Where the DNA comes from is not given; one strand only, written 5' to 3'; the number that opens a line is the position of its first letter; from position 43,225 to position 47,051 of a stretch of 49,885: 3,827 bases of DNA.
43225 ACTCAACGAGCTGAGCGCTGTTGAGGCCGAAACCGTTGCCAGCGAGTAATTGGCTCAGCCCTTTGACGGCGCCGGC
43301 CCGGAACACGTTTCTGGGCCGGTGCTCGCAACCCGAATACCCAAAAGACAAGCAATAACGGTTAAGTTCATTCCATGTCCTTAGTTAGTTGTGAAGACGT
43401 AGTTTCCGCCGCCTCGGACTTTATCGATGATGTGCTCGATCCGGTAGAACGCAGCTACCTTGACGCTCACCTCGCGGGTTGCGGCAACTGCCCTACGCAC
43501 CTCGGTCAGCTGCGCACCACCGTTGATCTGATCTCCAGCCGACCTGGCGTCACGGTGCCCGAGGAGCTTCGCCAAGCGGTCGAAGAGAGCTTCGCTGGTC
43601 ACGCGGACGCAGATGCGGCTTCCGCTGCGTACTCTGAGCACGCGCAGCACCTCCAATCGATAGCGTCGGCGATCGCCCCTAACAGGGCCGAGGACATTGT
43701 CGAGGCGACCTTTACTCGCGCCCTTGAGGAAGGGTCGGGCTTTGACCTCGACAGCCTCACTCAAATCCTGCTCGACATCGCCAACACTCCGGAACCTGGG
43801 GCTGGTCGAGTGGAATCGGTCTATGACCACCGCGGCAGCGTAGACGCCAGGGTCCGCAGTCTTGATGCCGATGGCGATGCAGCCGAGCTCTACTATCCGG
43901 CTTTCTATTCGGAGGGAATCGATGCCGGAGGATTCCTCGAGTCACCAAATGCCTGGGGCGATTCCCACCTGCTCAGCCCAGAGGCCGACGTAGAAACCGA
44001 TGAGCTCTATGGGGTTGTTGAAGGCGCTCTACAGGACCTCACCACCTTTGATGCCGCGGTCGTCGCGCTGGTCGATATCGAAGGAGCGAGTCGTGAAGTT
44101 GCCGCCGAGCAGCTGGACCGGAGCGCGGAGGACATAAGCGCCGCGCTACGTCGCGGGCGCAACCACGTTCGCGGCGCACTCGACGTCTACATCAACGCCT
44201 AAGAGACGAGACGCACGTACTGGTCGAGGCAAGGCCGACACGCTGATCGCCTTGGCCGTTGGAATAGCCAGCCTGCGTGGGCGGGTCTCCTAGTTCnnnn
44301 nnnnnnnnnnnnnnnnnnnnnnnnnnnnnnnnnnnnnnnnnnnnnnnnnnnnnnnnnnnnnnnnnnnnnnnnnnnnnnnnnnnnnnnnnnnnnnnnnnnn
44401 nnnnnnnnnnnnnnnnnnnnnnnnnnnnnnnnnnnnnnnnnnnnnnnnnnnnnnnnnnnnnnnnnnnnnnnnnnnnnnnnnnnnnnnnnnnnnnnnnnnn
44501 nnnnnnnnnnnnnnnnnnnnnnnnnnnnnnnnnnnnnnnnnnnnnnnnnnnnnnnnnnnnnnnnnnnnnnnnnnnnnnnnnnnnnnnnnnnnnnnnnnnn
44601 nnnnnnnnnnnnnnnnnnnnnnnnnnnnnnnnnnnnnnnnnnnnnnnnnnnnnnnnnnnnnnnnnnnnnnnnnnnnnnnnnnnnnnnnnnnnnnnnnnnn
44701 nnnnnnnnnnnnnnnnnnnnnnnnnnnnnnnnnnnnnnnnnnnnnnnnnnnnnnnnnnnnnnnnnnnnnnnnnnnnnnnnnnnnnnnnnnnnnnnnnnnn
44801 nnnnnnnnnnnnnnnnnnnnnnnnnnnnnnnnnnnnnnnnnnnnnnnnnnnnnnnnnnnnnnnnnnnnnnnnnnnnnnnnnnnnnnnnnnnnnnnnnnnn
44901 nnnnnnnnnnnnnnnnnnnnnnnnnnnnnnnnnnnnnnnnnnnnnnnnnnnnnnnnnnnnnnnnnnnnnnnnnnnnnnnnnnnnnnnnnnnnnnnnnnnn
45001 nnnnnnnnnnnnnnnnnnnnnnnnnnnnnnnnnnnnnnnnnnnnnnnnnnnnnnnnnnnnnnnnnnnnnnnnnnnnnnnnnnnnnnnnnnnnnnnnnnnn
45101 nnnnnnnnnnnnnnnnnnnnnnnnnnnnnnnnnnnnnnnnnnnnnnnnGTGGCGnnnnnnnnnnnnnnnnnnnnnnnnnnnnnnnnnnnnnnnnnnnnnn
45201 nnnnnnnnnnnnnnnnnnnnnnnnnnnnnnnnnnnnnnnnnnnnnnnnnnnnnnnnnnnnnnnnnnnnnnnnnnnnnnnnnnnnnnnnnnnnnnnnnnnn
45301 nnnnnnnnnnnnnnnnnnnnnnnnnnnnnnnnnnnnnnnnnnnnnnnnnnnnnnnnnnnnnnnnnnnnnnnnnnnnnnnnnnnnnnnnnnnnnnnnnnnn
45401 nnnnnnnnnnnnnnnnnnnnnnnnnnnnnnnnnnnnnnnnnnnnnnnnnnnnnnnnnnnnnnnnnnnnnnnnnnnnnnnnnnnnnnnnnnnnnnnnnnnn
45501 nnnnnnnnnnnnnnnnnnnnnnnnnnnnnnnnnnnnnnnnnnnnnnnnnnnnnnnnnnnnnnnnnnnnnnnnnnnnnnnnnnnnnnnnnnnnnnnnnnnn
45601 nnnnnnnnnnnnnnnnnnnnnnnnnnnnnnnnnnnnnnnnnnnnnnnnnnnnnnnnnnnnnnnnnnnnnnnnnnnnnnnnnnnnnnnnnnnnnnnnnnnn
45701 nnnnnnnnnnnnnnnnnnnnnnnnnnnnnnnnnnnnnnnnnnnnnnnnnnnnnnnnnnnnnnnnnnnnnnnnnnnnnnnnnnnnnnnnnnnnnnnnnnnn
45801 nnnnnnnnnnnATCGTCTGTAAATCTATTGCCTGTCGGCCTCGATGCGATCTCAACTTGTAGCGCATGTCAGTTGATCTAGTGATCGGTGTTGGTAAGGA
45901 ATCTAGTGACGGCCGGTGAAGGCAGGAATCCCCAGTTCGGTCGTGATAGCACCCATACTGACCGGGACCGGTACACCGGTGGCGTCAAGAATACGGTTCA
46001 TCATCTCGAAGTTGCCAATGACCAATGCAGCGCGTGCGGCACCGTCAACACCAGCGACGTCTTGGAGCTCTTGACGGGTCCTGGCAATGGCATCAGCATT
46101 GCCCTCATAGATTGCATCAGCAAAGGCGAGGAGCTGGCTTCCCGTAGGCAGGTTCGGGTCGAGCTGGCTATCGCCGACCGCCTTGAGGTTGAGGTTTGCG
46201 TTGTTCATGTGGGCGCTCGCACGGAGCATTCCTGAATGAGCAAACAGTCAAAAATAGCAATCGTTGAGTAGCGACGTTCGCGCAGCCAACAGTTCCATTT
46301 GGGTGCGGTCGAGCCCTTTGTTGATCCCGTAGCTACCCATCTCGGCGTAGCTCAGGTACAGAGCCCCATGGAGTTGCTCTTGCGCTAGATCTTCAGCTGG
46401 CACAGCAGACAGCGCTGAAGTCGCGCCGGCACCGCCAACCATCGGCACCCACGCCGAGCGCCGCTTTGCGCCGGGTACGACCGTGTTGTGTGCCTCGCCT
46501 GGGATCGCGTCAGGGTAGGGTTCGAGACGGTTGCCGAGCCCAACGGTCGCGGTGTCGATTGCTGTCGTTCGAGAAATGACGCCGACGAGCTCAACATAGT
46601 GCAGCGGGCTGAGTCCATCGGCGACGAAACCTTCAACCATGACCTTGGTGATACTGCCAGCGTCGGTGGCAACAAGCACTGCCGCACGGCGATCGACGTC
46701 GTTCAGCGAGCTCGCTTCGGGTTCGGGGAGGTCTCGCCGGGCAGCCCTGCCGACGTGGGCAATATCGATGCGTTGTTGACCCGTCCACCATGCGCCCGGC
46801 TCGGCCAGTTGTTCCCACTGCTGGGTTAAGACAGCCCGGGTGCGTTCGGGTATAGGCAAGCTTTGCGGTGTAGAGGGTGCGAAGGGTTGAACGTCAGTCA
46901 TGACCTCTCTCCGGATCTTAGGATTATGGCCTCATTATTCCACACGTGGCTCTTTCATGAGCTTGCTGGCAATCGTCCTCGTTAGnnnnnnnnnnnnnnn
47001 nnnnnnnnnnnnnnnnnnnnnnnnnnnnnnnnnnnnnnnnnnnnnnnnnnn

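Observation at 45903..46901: Two adjacent ORFs are one AhpD/CMD-like gene joined by TGA, giving E-x11-C-x2-U-x3-H: candidate selenoprotein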

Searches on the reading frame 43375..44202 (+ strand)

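Call 32: search_protein_families(library=pfam, proteins=[window:43375-44202:+], max_evalue=0.00001)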
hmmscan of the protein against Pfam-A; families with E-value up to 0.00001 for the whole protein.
window:43375-44202:+ (275 aa): 1 family
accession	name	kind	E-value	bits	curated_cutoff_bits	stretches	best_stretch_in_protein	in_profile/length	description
PF13490.11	zf-HC2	-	2.3e-08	34.4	22.2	1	6-39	1-34/35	Putative zinc-finger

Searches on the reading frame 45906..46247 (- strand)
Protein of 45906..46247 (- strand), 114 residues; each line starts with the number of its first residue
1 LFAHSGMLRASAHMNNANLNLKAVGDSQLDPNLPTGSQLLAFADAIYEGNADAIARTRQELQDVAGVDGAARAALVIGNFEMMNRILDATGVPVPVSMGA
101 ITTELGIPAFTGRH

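Call 52: find_homologous_proteins(query=window:45906-46247:-, max_evalue=0.001)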
Query window:45906-46247:- (114 aa): 52 proteins with E <= 0.001 among 110 candidates.
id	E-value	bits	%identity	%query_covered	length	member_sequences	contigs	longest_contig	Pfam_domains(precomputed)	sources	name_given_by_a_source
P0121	5.7e-62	225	100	95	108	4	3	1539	-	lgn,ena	-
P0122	6.9e-48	179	85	89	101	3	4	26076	-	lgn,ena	-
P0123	1.7e-42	162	72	95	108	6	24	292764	-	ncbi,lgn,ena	-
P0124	1.6e-39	153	73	89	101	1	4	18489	-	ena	-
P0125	4.1e-37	145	65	95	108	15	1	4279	-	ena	-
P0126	7.3e-37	144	68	95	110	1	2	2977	-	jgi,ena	-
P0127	6.5e-35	138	63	95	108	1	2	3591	-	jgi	-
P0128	4.4e-34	135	62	89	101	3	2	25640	-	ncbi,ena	-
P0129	1.6e-33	133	62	94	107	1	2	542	-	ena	-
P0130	1.5e-32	130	61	95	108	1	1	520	-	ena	-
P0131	2.0e-32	130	65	95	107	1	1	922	-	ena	-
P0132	9.7e-32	128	59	94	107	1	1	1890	-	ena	-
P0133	2.2e-31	126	61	91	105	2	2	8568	-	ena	-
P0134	1.6e-30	124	62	95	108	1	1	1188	-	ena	-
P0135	5.8e-28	115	57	95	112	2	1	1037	-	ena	-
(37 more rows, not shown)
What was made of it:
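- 45903..46229 (-): The '108-aa ORF'. It is not a gene of its own but the C-terminal third of the selenoprotein, carrying the conserved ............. helix. All 52 database matches to this segment are 80-121-aa fragments called from an internal Met (call 52).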

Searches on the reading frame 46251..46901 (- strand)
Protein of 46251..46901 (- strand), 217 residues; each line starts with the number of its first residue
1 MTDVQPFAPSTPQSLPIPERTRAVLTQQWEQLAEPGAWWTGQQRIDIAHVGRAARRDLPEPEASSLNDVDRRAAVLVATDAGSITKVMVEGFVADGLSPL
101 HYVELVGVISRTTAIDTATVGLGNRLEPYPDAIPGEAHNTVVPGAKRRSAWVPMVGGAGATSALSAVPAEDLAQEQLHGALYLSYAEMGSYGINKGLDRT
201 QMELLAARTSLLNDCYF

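Call 59: find_encoding_contigs(protein=window:46251-46901:-, flank=3000, max_places=4)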
Protein window:46251-46901:- (217 aa): 1 contig read that carries it; 1 place shown.
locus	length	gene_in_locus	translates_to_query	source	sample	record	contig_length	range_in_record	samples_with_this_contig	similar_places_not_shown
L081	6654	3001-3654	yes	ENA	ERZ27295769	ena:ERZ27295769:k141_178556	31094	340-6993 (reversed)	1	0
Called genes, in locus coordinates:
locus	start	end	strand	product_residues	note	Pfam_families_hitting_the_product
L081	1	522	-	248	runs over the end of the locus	PF03358:FMN_red (weak)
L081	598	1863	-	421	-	PF00999:Na_H_Exchanger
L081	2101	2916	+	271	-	PF00296:Bac_luciferase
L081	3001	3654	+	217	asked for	-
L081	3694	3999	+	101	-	-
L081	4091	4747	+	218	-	PF01323:DSBA (weak), PF22234:Rv2466c-like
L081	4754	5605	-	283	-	-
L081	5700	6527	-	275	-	PF13490:zf-HC2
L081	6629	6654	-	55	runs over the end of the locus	-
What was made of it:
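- The identical 217-aa product occurs in an independent ENA assembly contig (call 59).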

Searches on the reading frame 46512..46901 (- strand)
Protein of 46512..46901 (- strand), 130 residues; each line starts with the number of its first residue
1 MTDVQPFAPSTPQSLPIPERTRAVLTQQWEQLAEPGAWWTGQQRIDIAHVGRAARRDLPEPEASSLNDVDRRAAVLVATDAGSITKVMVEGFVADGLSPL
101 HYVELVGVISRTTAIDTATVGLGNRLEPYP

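Call 77: predict_structure(alignment_id=A8)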
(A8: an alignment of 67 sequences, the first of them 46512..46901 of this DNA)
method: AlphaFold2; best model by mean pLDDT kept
length: 130 residues; sequences in the alignment: 67
mean_pLDDT: 92.5   pTM: 0.83
mean pLDDT of the five models: 92.5, 92.3, 92.0, 91.1, 89.6
residues with pLDDT >= 90: 101; 70-90: 23; 50-70: 6; < 50: 0
segments of 3 or more residues with pLDDT < 50: none
pLDDT, mean of each block of 10 residues (from residue 1): 69 80 92 97 98 97 94 99 98 98 99 95 88
secondary structure, 60 per line:
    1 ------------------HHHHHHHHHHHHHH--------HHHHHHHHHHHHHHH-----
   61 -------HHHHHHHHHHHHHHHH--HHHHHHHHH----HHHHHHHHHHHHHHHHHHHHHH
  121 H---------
elements in order: H19-32 H41-55 H68-83 H86-94 H99-121
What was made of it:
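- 46512..46901 (-): N-terminal domain (residues 1-130): five helices, no Cys, AhpD-like fold, probably non-catalytic. The AlphaFold2 model has pLDDT 92.5 (call 77).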

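Call 80: fold_search(model_id=the predicted structure, library=pdb)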
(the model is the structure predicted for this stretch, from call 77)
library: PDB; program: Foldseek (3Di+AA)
matches with E <= 10: 155; with E <= 0.001: 0
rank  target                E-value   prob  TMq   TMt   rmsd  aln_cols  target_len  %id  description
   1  6k40_A                1.5e-01  0.99  0.59  0.44   4.6       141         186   13  Crystal structure of alkyl hydroperoxide reductase from D. radiodurans R1 (released 2020-05-27)
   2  2oyo_A                1.6e-01  0.99  0.58  0.43   5.6       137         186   16  Crystal structure of Uncharacterized peroxidase-related protein (YP_604910.1) from Deinococcus geothermalis DSM 11300  (released 2007-03-20)
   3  6k40_B                1.8e-01  0.99  0.59  0.44   4.6       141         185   13  Crystal structure of alkyl hydroperoxide reductase from D. radiodurans R1 (released 2020-05-27)
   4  2o4d                  3.4e-01  0.85  0.50  0.46   6.2       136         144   15  Crystal Structure of a hypothetical protein from Pseudomonas aeruginosa (released 2007-01-30)
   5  2pfx_A                6.4e-01  0.95  0.59  0.42   5.4       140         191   14  Crystal structure of uncharacterized peroxidase-related protein (YP_614459.1) from Silicibacter sp. TM1040 at 1.70 A r (released 2007-04-17)
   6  3c1l_H                6.8e-01  0.97  0.61  0.46   5.3       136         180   12  Crystal structure of an antioxidant defense protein (mlr4105) from mesorhizobium loti maff303099 at 2.00 A resolution (released 2008-02-05)
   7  2prr_A                7.2e-01  0.92  0.56  0.41   5.5       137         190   11  Crystal structure of alkylhydroperoxidase AhpD core: uncharacterized peroxidase-related protein (YP_296737.1) from Ral (released 2007-05-29)
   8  2ijc_B                8.0e-01  0.66  0.49  0.45   6.1       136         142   14  Structure of a Conserved Protein of Unknown Function PA0269 from Pseudomonas aeruginosa (released 2006-12-26)
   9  3c1l_G                8.4e-01  0.95  0.61  0.46   4.8       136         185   10  Crystal structure of an antioxidant defense protein (mlr4105) from mesorhizobium loti maff303099 at 2.00 A resolution (released 2008-02-05)
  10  6e8l_A                9.3e-01  0.84  0.54  0.42   4.7       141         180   10  Crystal Structure of Alkyl hydroperoxidase D (AhpD) from Streptococcus pneumoniae (Strain D39/ NCTC 7466) (released 2019-08-28)
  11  3c1l_C                9.8e-01  0.95  0.62  0.46   4.8       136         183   11  Crystal structure of an antioxidant defense protein (mlr4105) from mesorhizobium loti maff303099 at 2.00 A resolution (released 2008-02-05)
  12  9teo_A                9.8e-01  0.08  0.20  0.08  17.5       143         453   15  PhiC31 excisive synapse: P'-bound subregion (released 2026-02-11)
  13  2prr_C                1.0e+00  0.91  0.58  0.43   3.7       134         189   10  Crystal structure of alkylhydroperoxidase AhpD core: uncharacterized peroxidase-related protein (YP_296737.1) from Ral (released 2007-05-29)
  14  3c1l_D                1.1e+00  0.93  0.62  0.47   4.8       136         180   11  Crystal structure of an antioxidant defense protein (mlr4105) from mesorhizobium loti maff303099 at 2.00 A resolution (released 2008-02-05)
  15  6ohj_A                1.4e+00  0.69  0.53  0.40   5.7       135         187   12  Crystal Structure of the Debrominase Bmp8 C82A in Complex with 2,3,4-tribromopyrrole (released 2019-05-29)
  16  3c1l_A                1.5e+00  0.89  0.62  0.47   4.8       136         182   11  Crystal structure of an antioxidant defense protein (mlr4105) from mesorhizobium loti maff303099 at 2.00 A resolution (released 2008-02-05)
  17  3c1l_E                1.5e+00  0.87  0.61  0.46   4.8       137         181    9  Crystal structure of an antioxidant defense protein (mlr4105) from mesorhizobium loti maff303099 at 2.00 A resolution (released 2008-02-05)
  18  3c1l_I                1.5e+00  0.87  0.61  0.46   5.3       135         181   12  Crystal structure of an antioxidant defense protein (mlr4105) from mesorhizobium loti maff303099 at 2.00 A resolution (released 2008-02-05)
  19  2prr_D                1.6e+00  0.80  0.58  0.42   4.4       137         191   10  Crystal structure of alkylhydroperoxidase AhpD core: uncharacterized peroxidase-related protein (YP_296737.1) from Ral (released 2007-05-29)
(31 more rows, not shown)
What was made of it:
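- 46512..46901 (-): Foldseek best hits are AhpD-like structures 6k40, 2oyo, 3c1l and 2prr, with probability 0.85-0.99 and TMq 0.5-0.62 but weak E-values of 0.15-1 (call 80).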
